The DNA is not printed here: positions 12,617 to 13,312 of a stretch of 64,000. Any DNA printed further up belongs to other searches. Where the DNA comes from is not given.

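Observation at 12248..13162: Phage-encoded Fe-S cluster assembly pair (IscA-type carrier plus IscU scaffold)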

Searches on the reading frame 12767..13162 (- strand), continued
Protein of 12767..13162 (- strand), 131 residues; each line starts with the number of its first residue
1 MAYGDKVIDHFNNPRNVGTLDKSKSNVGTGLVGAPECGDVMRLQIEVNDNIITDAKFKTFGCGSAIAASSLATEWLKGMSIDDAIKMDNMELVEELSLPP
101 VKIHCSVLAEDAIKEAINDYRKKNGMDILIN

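Call 24: find_encoding_contigs(protein=P0002, flank=10000, max_places=6)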
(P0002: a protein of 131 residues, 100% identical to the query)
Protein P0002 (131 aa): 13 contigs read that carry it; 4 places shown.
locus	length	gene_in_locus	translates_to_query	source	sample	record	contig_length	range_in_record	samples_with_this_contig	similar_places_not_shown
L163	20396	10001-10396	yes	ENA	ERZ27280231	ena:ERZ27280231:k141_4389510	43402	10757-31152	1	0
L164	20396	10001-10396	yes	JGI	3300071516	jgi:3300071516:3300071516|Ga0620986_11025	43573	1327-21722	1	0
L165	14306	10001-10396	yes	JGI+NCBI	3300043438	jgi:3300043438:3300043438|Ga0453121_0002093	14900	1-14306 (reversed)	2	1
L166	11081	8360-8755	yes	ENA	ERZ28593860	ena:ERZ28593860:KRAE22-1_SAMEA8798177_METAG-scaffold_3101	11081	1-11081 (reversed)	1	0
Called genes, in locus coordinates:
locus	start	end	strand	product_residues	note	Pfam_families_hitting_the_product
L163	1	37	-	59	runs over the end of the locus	-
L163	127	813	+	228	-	PF01555:N6_N4_Mtase (weak)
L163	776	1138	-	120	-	PF02643:DUF192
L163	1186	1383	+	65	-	-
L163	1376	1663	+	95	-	-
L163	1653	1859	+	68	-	-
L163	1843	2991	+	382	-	PF00303:Thymidylat_synt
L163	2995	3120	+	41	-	-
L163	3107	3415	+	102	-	-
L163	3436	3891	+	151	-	PF00877:NLPC_P60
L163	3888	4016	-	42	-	-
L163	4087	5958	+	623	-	PF14284:PcfJ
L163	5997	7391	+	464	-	-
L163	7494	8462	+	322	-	PF00145:DNA_methylase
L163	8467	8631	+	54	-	-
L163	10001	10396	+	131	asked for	PF01592:NifU_N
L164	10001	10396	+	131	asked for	PF01592:NifU_N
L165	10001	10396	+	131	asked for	PF01592:NifU_N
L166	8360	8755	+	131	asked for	PF01592:NifU_N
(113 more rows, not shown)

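Call 27: search_protein_families(library=ncbifam, proteins=[L096:4672-5883:+, L096:6001-6414:+, L096:6503-6829:+, L096:6786-7343:+, L096:7450-9624:+, L096:3542-4117:+, L088:4673-5887:+, L088:6507-6905:+, L088:6966-7367:+, L096:4171-4575:-], max_evalue=0.00001)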
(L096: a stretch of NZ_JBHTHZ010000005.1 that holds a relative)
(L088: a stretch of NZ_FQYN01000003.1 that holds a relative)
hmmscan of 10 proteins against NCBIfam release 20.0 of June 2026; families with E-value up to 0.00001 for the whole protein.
L096:4672-5883:+ (403 aa): 22 families
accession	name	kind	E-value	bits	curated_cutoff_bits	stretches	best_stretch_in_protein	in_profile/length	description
NF010611.0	PRK14012.1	equivalog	1.8e-201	669.4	548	1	1-403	3-406/406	IscS subfamily cysteine desulfurase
TIGR02006.1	IscS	equivalog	7e-197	654.3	643.2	1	1-403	1-402/402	IscS subfamily cysteine desulfurase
TIGR03402.1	FeS_nifS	equivalog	6.7e-150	499.1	530.75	1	5-385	1-379/379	cysteine desulfurase NifS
TIGR03235.1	DNA_S_dndA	equivalog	7.9e-127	423.4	480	1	6-355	1-352/353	cysteine desulfurase DndA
TIGR03403.1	nifS_epsilon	equivalog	1.2e-117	393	587.7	1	5-383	1-380/382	NifS family cysteine desulfurase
NF002806.0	PRK02948.1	subfamily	4.8e-94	315.4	304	1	5-378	2-374/381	IscS subfamily cysteine desulfurase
TIGR01977.1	am_tr_V_EF2568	hypoth_equivalog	1.7e-50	172.1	377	1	5-372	1-373/376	cysteine desulfurase family protein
TIGR01979.1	sufS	subfamily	2.4e-49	168.3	475.1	1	5-219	20-236/403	SufS family cysteine desulfurase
NF041166.1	f2_encap_cargo1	exception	8.5e-40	137.4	800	1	5-233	247-475/623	family 2A encapsulin nanocompartment cargo protein cysteine desulfurase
NF008126.0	PRK10874.1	equivalog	3.5e-37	128.5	607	1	5-379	21-399/401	cysteine desulfurase CsdA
TIGR03392.1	FeS_syn_CsdA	equivalog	5e-37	128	493.6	1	5-380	18-397/398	cysteine desulfurase CsdA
NF006791.0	PRK09295.1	equivalog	2.5e-33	115.8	661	1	5-233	25-253/406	cysteine desulfurase SufS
NF040779.1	Sec_lyase_SclA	exception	3.1e-33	115.2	525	1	5-373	1-374/378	selenocysteine lyase SclA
TIGR01976.1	am_tr_V_VC1184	hypoth_equivalog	1.1e-31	110.6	352.35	1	5-219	20-234/401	cysteine desulfurase-like protein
TIGR04343.1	egtE_PLP_lyase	equivalog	3.9e-16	58.8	400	1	48-219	55-218/370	ergothioneine biosynthesis PLP-dependent enzyme EgtE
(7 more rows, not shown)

L096:6001-6414:+ (137 aa): 4 families
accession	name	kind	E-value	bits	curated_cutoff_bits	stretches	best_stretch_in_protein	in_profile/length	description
TIGR01999.1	iscU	equivalog_domain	2.9e-66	221.2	192.4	1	3-125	1-123/124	Fe-S cluster assembly scaffold IscU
TIGR03419.1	NifU_clost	equivalog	1.2e-48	164.6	187.9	1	3-125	1-120/121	Fe-S cluster assembly scaffold protein NifU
TIGR02000.1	NifU_proper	equivalog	5.3e-39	134.4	273.3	1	2-124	3-124/290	Fe-S cluster assembly protein NifU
TIGR01994.1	SUF_scaf_2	equivalog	1.2e-18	67.5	92.5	1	3-88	5-86/137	Fe-S cluster assembly sulfur transfer protein SufU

L096:6503-6829:+ (108 aa): 8 families
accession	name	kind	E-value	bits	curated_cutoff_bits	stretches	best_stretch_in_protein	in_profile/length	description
TIGR00049.1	TIGR00049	subfamily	6.8e-36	122.7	58.8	1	2-108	1-106/106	iron-sulfur cluster assembly accessory protein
NF010147.0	PRK13623.1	equivalog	3e-32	111.2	117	1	2-108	10-115/115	iron-sulfur cluster insertion protein ErpA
TIGR01997.1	sufA_proteo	equivalog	3.1e-29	101.3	136.2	1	2-108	3-107/107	Fe-S cluster assembly scaffold SufA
TIGR02011.1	IscA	equivalog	1.7e-28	98.9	150.6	1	2-108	1-105/105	iron-sulfur cluster assembly protein IscA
NF007049.0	PRK09502.1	equivalog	1.9e-27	95.5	181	1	2-108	3-107/107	iron-sulfur cluster assembly protein IscA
NF007050.0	PRK09504.1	equivalog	2.9e-23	82.2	161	1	2-108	18-122/122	Fe-S cluster assembly scaffold SufA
NF038090.1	IscA_HesB_Se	subfamily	1.3e-12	47.9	85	1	1-103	1-100/101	IscA/HesB family protein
TIGR01911.1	HesB_rel_seleno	subfamily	7.9e-06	26.4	66.35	1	2-68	4-68/92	HesB-like protein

L096:6786-7343:+ (185 aa): 1 family
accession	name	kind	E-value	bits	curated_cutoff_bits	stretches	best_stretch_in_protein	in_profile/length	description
NF002044.1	PRK00871.1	equivalog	6.7e-06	25.6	210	0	103-151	56-104/170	glutathione-regulated potassium-efflux system oxidoreductase KefF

L096:7450-9624:+ (724 aa): 2 families
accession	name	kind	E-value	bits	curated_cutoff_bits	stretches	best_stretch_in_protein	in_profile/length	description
TIGR00653.1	GlnA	equivalog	7e-11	41.5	429.15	1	207-399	118-317/462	type I glutamate--ammonia ligase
TIGR03105.1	gln_synth_III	equivalog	5.3e-09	35.1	469.6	1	245-403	139-297/435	type III glutamate--ammonia ligase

L096:3542-4117:+ (191 aa): 3 families
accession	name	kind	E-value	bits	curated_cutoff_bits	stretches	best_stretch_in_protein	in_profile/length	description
TIGR02000.1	NifU_proper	equivalog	3.1e-10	39.9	273.3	1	110-186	213-287/290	Fe-S cluster assembly protein NifU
TIGR03341.1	YhgI_GntY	equivalog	4.3e-09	36.4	269.35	1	116-187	105-177/190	Fe-S biogenesis protein NfuA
NF008392.0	PRK11190.1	equivalog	3.9e-06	26.9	268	1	120-186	110-178/192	Fe-S biogenesis protein NfuA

L088:4673-5887:+ (404 aa): 24 families
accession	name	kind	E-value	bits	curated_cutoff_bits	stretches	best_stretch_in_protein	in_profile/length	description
NF010611.0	PRK14012.1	equivalog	6.3e-196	651.1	548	1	2-404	3-406/406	IscS subfamily cysteine desulfurase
TIGR02006.1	IscS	equivalog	2.3e-189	629.6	643.2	1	2-404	1-402/402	IscS subfamily cysteine desulfurase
TIGR03402.1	FeS_nifS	equivalog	6.8e-146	485.9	530.75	1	6-386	1-379/379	cysteine desulfurase NifS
TIGR03235.1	DNA_S_dndA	equivalog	2.8e-126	421.6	480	1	7-356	1-352/353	cysteine desulfurase DndA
TIGR03403.1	nifS_epsilon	equivalog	3.4e-120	401.4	587.7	1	6-384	1-380/382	NifS family cysteine desulfurase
NF002806.0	PRK02948.1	subfamily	2.3e-89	300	304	1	6-376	2-371/381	IscS subfamily cysteine desulfurase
TIGR01977.1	am_tr_V_EF2568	hypoth_equivalog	3.4e-49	167.8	377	1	6-374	1-374/376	cysteine desulfurase family protein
TIGR01979.1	sufS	subfamily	5.4e-49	167.1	475.1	1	6-220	20-236/403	SufS family cysteine desulfurase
NF041166.1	f2_encap_cargo1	exception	6e-38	131.4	800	1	6-235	247-476/623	family 2A encapsulin nanocompartment cargo protein cysteine desulfurase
NF008126.0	PRK10874.1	equivalog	5.4e-36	124.6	607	1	6-379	21-398/401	cysteine desulfurase CsdA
TIGR03392.1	FeS_syn_CsdA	equivalog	5.7e-35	121.2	493.6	1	6-379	18-395/398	cysteine desulfurase CsdA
NF040779.1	Sec_lyase_SclA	exception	2e-33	115.9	525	1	6-236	1-229/378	selenocysteine lyase SclA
NF006791.0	PRK09295.1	equivalog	6.5e-32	111.1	661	1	6-234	25-253/406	cysteine desulfurase SufS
TIGR01976.1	am_tr_V_VC1184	hypoth_equivalog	4.7e-29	101.9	352.35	1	6-277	20-290/401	cysteine desulfurase-like protein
TIGR04343.1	egtE_PLP_lyase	equivalog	1.2e-11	44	400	1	46-221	52-219/370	ergothioneine biosynthesis PLP-dependent enzyme EgtE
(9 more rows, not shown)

L088:6507-6905:+ (132 aa): 0 families

L088:6966-7367:+ (133 aa): 7 families
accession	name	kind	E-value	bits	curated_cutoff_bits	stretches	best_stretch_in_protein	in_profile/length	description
TIGR00049.1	TIGR00049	subfamily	2.9e-33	114.2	58.8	1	27-133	1-106/106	iron-sulfur cluster assembly accessory protein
NF010147.0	PRK13623.1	equivalog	1.3e-31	109.1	117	1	23-133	6-115/115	iron-sulfur cluster insertion protein ErpA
NF007049.0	PRK09502.1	equivalog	1.1e-27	96.3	181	1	27-133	3-107/107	iron-sulfur cluster assembly protein IscA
TIGR02011.1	IscA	equivalog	1.9e-26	92.4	150.6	1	27-133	1-105/105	iron-sulfur cluster assembly protein IscA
TIGR01997.1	sufA_proteo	equivalog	3.2e-23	81.9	136.2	1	26-133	2-107/107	Fe-S cluster assembly scaffold SufA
NF007050.0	PRK09504.1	equivalog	5e-19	68.6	161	1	27-133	18-122/122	Fe-S cluster assembly scaffold SufA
NF038090.1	IscA_HesB_Se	subfamily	1.8e-10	41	85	1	26-128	1-100/101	IscA/HesB family protein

L096:4171-4575:- (134 aa): 3 families
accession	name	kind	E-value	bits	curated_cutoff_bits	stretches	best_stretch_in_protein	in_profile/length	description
TIGR03081.1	metmalonyl_epim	equivalog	4.1e-42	143.8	114.95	1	5-132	1-129/129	methylmalonyl-CoA epimerase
TIGR01263.1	4HPPD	equivalog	1.3e-08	34.7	277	1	2-107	155-268/353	4-hydroxyphenylpyruvate dioxygenase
NF050075.1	SMU1112c_YaeR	equivalog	3.9e-07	30.4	140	1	3-100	1-96/125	SMU1112c/YaeR family gloxylase I-like metalloprotein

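Call 28: search_solved_structures(query=window:12767-13162:-, show_alignments=2, max_evalue=1e-10)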
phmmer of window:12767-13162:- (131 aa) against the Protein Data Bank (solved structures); distinct sequences matched with E-value up to 1e-10: 28.
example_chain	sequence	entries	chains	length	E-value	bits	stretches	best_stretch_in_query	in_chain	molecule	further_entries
1q48_A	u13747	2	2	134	8e-57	194.2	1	1-127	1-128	NifU-like protein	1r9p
2l4x_A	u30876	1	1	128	2.3e-54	186.3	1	1-124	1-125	Iron-sulfur cluster assembly scaffold protein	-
3lvl_A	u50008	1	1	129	7.3e-54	184.7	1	2-124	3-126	NifU-like protein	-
2kqk_A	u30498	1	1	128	3e-53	182.7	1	1-124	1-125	NifU-like protein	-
6uxe_D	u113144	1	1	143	3.4e-53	182.5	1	1-123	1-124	Iron-sulfur cluster assembly enzyme ISCU, mitochondrial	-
9vwk_A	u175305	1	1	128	4.3e-53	182.2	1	1-124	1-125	Iron-sulfur cluster assembly scaffold protein IscU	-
8tvt_D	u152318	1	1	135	5.4e-53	181.9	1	1-123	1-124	Iron-sulfur cluster assembly enzyme ISCU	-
6w1d_D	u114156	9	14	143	6.5e-53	181.6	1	1-123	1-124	Iron-sulfur cluster assembly enzyme ISCU, mitochondrial | Iron-sulfur cluster assembly enzyme ISCU | Isoform 1 of Iron-sulfur cluster assembly enzyme ISCU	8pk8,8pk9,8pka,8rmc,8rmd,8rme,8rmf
5t0v_a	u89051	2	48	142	9.4e-53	181.1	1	3-126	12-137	Iron sulfur cluster assembly protein 1, mitochondrial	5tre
6nzu_D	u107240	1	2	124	5.7e-52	178.6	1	3-123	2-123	Iron-sulfur cluster assembly enzyme ISCU, mitochondrial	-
7rtk_D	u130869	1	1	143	9.6e-52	177.8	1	2-123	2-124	Iron-sulfur cluster assembly enzyme ISCU, mitochondrial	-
6wi2_D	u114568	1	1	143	1.3e-51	177.4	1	1-123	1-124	Iron-sulfur cluster assembly enzyme ISCU, mitochondrial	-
6wih_D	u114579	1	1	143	2.1e-51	176.7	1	1-123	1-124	Iron-sulfur cluster assembly enzyme ISCU, mitochondrial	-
5wkp_D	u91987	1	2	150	2.5e-51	176.5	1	5-123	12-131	Iron-sulfur cluster assembly enzyme ISCU, mitochondrial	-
5wlw_D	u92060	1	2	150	2.5e-51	176.5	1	5-123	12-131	Iron-sulfur cluster assembly enzyme ISCU, mitochondrial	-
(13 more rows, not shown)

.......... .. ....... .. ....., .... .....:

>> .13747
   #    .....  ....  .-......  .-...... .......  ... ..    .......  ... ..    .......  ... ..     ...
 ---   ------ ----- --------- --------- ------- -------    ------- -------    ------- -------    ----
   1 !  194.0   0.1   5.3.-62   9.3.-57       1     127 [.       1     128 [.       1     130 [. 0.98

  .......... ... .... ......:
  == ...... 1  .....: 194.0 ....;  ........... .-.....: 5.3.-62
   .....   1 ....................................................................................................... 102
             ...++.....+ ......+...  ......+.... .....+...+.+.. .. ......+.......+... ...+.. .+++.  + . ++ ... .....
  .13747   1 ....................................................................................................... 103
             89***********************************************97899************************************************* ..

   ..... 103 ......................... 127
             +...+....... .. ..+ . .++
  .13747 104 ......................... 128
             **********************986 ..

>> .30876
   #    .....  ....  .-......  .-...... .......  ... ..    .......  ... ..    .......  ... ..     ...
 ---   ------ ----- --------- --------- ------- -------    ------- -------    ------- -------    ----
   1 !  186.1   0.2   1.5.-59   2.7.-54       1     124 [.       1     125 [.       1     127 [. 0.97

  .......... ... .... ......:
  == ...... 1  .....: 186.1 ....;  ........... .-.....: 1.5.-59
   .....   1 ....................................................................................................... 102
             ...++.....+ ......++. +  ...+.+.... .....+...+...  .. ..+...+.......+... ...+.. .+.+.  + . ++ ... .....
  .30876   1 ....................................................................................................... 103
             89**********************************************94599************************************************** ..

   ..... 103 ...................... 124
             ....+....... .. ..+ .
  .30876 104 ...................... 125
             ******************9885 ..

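Call 65: find_related_loci(query=L096:4672-5883:+, collection=viral_contigs, flank=3000)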
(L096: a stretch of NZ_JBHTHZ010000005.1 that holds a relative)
Query L096:4672-5883:+ (403 aa) in viral_contigs; peptide patterns used: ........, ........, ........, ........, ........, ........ (x = any residue, [..] = any of these).
2 stretches matched a pattern, but none encodes a relative of the query by tblastn (E <= 1e-3).

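Call 68: find_related_loci(query=A1, collection=viral_contigs, flank=3000)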
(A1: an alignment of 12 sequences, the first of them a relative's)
Query A1 (403 aa) in viral_contigs; peptide patterns used: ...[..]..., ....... (x = any residue, [..] = any of these).
275 stretches matched a pattern; 9 encode a relative of the query (tblastn E <= 1e-3); 9 distinct loci.
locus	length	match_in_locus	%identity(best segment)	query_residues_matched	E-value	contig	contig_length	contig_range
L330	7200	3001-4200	53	5-403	3e-141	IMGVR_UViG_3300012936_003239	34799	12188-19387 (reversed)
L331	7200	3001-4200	52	5-403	2e-139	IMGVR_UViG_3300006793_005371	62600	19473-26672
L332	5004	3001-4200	51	5-403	5e-139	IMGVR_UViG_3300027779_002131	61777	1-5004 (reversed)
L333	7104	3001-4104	34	6-380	3e-54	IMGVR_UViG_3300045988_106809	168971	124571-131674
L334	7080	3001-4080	32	6-381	4e-50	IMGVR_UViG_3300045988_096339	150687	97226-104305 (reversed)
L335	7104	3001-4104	32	6-380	2e-46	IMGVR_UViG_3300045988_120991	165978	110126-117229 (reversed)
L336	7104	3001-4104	32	6-380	4e-46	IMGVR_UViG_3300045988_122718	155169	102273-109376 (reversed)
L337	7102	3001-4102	39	2-365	1e-42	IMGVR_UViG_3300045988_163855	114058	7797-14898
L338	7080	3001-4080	32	6-381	2e-49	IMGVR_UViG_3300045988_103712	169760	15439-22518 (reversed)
